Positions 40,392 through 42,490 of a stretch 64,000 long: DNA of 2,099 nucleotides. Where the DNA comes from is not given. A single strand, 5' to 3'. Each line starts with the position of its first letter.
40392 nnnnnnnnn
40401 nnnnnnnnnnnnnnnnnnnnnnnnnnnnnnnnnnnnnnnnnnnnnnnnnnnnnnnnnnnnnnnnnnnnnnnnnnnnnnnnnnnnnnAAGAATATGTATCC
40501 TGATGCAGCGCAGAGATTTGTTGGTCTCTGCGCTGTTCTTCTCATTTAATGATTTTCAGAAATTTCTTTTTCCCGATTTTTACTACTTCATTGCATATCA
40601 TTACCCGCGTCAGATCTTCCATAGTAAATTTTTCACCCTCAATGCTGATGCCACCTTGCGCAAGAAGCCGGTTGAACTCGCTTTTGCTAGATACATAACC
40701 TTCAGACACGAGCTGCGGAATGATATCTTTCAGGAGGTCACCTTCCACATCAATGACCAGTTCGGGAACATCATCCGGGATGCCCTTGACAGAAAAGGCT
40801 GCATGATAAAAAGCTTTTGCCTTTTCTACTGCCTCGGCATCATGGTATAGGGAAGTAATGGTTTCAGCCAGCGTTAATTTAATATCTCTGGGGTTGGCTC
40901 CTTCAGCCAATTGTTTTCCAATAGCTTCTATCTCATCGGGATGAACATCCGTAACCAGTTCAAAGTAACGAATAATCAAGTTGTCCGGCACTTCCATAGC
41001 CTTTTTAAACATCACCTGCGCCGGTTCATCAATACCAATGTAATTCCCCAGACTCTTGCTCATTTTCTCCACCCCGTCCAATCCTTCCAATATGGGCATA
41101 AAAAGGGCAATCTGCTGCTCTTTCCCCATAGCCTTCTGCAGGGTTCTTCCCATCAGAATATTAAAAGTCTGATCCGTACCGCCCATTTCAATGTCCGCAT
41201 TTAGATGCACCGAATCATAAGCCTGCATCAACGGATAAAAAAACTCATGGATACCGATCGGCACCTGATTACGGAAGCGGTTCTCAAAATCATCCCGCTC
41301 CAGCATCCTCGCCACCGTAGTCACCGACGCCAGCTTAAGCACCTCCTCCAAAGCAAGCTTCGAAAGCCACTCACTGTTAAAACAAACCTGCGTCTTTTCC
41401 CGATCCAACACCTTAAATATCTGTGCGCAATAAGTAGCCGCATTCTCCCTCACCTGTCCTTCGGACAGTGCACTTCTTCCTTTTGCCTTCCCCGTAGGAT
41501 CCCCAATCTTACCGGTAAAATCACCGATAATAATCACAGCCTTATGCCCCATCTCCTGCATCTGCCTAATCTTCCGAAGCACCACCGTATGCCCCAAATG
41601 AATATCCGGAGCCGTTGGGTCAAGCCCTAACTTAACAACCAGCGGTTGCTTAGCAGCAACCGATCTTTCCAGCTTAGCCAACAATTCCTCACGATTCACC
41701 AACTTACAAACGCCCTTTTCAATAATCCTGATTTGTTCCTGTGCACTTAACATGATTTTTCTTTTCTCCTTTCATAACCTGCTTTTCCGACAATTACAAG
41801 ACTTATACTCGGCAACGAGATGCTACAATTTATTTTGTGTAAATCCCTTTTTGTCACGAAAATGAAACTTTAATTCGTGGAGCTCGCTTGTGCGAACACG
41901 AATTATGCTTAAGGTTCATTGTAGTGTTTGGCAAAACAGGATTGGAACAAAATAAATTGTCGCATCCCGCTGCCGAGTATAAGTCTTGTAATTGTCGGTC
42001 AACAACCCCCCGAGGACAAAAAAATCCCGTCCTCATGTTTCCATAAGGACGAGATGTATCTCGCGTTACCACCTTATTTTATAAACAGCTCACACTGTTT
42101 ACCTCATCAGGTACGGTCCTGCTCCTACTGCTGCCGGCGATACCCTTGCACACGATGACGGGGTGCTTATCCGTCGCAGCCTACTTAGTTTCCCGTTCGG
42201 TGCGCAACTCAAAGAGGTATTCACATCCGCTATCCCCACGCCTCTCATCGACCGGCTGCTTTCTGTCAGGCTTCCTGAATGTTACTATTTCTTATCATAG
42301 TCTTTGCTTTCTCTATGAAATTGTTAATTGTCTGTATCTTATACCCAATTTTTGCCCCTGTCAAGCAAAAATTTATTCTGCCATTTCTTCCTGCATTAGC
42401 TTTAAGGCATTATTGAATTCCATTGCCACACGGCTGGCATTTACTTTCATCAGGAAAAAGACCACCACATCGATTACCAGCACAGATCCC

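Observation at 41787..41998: A 212-nt hairpin sits inside the tyrS leader, between the T-box terminator and the ribosome-binding site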

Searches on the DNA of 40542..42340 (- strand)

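Call 11: search_rna_families(source=window, start=41700, end=42060, threshold=evalue, max_evalue=10)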
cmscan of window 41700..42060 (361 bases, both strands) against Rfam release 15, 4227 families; matches with E-value up to 10: 6.
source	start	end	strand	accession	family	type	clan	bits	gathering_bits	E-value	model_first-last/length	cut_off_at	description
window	41797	41988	-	RF04149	MIR447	Gene; miRNA;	-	32.5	200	6.9e-05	1-236/236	no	MIR447 microRNA precursor family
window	41842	41913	-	RF02307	TtnuCD33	Gene; snRNA; snoRNA; CD-box;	-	17.6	80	4.9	1-74/74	no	Tetrahymena snoRNA TtnuCD33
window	41831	41954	+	RF04099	MIR837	Gene; miRNA;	-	16.3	117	1.6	1-122/122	no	MIR837 microRNA precursor family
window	42017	42060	-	RF02278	Betaproteobacteria_toxic_sRNA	Gene; sRNA;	-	14.1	50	2.8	29-64/64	5'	Betaproteobacteria toxic small RNA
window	41991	42029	-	RF02219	ZNRD1-AS1_2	Gene; lncRNA;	-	12.6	60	1.2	1-76/76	no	ZNRD1 antisense RNA 1 conserved region 2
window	41826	41875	+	RF01264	snR83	Gene; snRNA; snoRNA; HACA-box;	CL00023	10.4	75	5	248-295/308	no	Small nucleolar RNA snR83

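Call 20: search_rna_families(sources=[L002, L003, L004, L005, L006, L007, L008, L009, L010, L011, L012, L013, L016, L019, L020, L023, L030, L039, L041, L053], threshold=gathering)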
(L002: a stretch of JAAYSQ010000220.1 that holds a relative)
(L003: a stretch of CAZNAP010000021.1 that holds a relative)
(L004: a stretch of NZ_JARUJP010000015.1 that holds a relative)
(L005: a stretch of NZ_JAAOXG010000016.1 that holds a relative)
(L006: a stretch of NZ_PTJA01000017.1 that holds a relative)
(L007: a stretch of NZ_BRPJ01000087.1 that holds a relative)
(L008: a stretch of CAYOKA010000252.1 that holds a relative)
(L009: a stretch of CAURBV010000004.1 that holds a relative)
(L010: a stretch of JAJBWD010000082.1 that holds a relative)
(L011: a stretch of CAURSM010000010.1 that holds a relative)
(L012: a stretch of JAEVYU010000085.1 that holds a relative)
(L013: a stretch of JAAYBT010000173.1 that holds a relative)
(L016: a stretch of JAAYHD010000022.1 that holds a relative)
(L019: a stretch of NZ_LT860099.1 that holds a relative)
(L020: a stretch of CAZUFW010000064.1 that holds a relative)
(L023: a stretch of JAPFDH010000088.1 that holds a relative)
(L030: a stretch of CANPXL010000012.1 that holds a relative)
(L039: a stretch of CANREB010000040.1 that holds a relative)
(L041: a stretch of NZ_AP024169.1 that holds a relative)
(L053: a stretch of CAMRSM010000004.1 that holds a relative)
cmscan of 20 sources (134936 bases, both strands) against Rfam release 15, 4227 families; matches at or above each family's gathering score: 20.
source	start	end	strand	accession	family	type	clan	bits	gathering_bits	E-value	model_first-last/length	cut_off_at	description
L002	2652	2917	+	RF00230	T-box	Cis-reg; leader;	-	117.3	93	5.7e-25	1-219/219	no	T-box leader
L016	2666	2918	+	RF00230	T-box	Cis-reg; leader;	-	115.3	93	1.8e-24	1-219/219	no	T-box leader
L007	2638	2890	+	RF00230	T-box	Cis-reg; leader;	-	113.4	93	5.6e-24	1-219/219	no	T-box leader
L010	347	603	+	RF00230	T-box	Cis-reg; leader;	-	113.1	93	6.9e-24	1-219/219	no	T-box leader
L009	2637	2888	+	RF00230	T-box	Cis-reg; leader;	-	112.5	93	9.8e-24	1-219/219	no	T-box leader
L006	2639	2891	+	RF00230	T-box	Cis-reg; leader;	-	112.2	93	1.2e-23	1-219/219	no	T-box leader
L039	2668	2952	+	RF00230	T-box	Cis-reg; leader;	-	111.6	93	1.6e-23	1-219/219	no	T-box leader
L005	2644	2896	+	RF00230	T-box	Cis-reg; leader;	-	110.1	93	4.1e-23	1-219/219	no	T-box leader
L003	1966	2227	+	RF00230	T-box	Cis-reg; leader;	-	109.2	93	6.7e-23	1-219/219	no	T-box leader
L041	2583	2852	+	RF00230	T-box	Cis-reg; leader;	-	108.1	93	1.3e-22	1-219/219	no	T-box leader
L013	2624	2878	+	RF00230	T-box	Cis-reg; leader;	-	108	93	1.4e-22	1-219/219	no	T-box leader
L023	2616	2865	+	RF00230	T-box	Cis-reg; leader;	-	107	93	2.5e-22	1-219/219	no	T-box leader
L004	2654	2912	+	RF00230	T-box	Cis-reg; leader;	-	106.5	93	3.4e-22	1-219/219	no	T-box leader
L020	2653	2911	+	RF00230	T-box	Cis-reg; leader;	-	105.6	93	5.6e-22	1-219/219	no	T-box leader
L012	2651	2914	+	RF00230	T-box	Cis-reg; leader;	-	104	93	1.5e-21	1-219/219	no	T-box leader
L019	2544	2807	+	RF00230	T-box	Cis-reg; leader;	-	103.7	93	1.7e-21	1-219/219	no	T-box leader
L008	542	797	+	RF00230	T-box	Cis-reg; leader;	-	103.1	93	2.6e-21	1-219/219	no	T-box leader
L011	2636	2889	+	RF00230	T-box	Cis-reg; leader;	-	102.1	93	4.5e-21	1-219/219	no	T-box leader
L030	2669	2954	+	RF00230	T-box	Cis-reg; leader;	-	100.9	93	9.6e-21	1-219/219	no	T-box leader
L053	2277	2623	+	RF00230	T-box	Cis-reg; leader;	-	96.4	93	1.3e-19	1-219/219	no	T-box leader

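Call 29: search_dna_similar(query=window:41787-41998:-, collection=plasmids, mode=distant, max_evalue=0.01)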
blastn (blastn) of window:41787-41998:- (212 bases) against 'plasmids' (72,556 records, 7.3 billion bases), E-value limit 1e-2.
No match.

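Call 30: search_dna_similar(query=window:41787-41998:-, collection=phages, mode=distant, max_evalue=0.01)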
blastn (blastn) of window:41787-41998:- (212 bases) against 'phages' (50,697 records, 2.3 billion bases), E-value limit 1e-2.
No match.

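Call 86: search_rna_families(sources=[L085, L083, L090], threshold=gathering)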
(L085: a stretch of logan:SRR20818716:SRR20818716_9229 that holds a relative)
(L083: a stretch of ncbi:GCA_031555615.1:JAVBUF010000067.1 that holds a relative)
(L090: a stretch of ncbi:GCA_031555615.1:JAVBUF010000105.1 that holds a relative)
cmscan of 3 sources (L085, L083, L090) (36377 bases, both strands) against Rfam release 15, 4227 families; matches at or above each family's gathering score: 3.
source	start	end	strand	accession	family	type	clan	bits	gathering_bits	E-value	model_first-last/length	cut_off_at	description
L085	2633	2885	+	RF00230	T-box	Cis-reg; leader;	-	123.3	93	4.4e-27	1-219/219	no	T-box leader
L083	9663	9926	+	RF00230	T-box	Cis-reg; leader;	-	104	93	3.9e-22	1-219/219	no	T-box leader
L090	9455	9526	+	RF00005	tRNA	Gene; tRNA;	CL00001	66.1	29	2.1e-12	1-71/71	no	tRNA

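Call 95: search_rna_families(source=window, start=42000, end=42340, threshold=gathering, show_alignments=1)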
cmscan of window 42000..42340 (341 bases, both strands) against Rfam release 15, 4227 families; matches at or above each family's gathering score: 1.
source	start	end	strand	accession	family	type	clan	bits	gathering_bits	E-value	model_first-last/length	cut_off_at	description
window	42042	42307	-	RF00230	T-box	Cis-reg; leader;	-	105.4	93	1.7e-24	1-219/219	no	T-box leader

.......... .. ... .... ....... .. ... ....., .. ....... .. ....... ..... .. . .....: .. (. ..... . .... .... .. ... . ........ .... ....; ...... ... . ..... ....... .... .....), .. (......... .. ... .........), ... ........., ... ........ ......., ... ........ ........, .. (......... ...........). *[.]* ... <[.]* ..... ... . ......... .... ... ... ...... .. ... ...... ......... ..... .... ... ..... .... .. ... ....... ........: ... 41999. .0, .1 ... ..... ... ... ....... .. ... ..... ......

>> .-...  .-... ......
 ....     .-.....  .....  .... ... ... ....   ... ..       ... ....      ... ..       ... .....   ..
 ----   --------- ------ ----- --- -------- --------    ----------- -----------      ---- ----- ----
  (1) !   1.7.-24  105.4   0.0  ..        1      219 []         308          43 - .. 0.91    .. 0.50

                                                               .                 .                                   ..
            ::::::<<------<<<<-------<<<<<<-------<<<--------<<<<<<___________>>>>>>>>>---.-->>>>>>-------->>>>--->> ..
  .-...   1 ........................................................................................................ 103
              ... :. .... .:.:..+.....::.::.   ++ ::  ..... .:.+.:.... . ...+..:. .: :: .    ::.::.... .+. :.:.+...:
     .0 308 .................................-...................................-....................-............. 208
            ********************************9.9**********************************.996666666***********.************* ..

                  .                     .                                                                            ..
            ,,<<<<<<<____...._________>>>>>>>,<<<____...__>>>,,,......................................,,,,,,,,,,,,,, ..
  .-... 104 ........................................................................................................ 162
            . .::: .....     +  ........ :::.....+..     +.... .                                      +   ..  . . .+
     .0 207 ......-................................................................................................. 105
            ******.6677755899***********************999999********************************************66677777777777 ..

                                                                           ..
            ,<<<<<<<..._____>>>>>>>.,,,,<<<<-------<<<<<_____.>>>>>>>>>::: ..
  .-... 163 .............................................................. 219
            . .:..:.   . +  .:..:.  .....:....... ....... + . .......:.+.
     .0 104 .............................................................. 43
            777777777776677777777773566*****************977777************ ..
